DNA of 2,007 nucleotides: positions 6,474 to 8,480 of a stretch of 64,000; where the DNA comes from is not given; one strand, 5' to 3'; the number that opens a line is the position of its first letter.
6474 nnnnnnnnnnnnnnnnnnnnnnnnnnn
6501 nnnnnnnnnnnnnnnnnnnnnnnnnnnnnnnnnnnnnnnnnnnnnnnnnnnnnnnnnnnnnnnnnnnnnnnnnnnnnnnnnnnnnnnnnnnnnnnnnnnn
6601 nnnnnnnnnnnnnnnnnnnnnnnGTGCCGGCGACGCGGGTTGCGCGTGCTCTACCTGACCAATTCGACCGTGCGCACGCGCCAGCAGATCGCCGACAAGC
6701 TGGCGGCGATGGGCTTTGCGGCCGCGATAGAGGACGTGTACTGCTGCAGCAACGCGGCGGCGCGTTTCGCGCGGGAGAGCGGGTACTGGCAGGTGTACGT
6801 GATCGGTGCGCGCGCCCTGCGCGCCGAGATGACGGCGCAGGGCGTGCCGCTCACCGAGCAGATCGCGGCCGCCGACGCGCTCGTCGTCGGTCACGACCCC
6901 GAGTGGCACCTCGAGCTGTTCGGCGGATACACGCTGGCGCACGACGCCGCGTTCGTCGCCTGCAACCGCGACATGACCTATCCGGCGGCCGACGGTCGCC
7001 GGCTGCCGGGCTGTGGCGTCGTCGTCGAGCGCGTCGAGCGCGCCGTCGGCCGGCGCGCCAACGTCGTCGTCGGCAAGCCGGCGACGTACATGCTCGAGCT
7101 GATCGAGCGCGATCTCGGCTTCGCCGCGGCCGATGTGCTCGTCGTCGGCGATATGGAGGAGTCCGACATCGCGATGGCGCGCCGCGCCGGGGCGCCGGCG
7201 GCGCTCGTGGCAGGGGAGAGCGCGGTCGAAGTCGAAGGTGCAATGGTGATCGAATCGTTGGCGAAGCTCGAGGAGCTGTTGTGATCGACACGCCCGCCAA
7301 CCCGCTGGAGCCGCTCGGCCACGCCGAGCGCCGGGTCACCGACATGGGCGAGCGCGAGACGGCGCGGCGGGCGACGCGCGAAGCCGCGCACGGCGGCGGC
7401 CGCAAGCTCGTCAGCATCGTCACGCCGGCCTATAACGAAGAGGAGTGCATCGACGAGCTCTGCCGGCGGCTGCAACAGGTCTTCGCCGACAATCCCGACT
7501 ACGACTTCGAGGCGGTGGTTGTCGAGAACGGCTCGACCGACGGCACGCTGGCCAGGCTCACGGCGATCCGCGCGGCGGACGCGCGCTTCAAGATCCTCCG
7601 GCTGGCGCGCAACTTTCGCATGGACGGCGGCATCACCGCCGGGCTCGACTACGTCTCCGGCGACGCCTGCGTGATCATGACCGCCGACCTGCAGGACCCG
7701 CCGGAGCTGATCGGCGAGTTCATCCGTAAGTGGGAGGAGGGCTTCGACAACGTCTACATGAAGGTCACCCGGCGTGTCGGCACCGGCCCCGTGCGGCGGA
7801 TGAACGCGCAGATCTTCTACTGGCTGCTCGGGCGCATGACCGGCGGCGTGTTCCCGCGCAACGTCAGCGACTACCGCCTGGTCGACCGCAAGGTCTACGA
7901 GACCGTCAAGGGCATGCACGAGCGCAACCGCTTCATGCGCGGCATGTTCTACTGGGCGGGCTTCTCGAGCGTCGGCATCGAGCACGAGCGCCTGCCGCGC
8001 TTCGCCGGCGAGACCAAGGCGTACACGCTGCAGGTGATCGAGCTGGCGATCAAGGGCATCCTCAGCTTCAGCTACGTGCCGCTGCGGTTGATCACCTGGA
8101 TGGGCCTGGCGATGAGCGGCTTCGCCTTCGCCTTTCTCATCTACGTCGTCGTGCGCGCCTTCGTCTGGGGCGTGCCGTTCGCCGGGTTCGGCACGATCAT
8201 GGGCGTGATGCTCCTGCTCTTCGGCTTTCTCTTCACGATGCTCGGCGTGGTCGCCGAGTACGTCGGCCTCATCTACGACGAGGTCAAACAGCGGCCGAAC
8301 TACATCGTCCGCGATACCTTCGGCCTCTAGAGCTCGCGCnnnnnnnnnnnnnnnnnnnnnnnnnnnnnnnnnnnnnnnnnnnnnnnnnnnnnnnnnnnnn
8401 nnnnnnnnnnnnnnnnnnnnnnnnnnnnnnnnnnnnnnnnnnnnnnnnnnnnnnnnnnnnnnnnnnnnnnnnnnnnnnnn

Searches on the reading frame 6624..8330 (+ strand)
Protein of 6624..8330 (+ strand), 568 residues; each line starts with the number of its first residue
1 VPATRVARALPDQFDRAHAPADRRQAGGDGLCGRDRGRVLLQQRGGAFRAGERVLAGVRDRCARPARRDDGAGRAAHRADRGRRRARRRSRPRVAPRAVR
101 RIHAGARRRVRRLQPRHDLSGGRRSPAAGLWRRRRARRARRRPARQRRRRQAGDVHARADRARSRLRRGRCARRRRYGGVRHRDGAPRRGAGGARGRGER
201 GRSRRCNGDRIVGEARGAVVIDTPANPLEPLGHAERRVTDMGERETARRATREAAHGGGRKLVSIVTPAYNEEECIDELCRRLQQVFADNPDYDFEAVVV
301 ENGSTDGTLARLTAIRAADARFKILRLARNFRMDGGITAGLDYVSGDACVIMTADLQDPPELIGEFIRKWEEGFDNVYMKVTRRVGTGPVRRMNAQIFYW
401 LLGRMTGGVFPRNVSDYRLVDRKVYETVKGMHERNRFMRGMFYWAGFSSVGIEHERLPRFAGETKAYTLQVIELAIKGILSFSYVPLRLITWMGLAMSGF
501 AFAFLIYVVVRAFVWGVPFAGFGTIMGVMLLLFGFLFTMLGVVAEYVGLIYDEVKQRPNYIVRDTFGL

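Call 80: search_protein_families(library=pfam, proteins=[window:6624-8330:+], max_evalue=0.001)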
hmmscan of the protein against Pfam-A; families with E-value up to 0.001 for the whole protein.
window:6624-8330:+ (568 aa): 1 family
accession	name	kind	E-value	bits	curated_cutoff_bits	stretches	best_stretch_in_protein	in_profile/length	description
PF00535.33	Glycos_transf_2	-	1.2e-24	87.5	23.3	1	264-427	1-166/168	Glycosyl transferase family 2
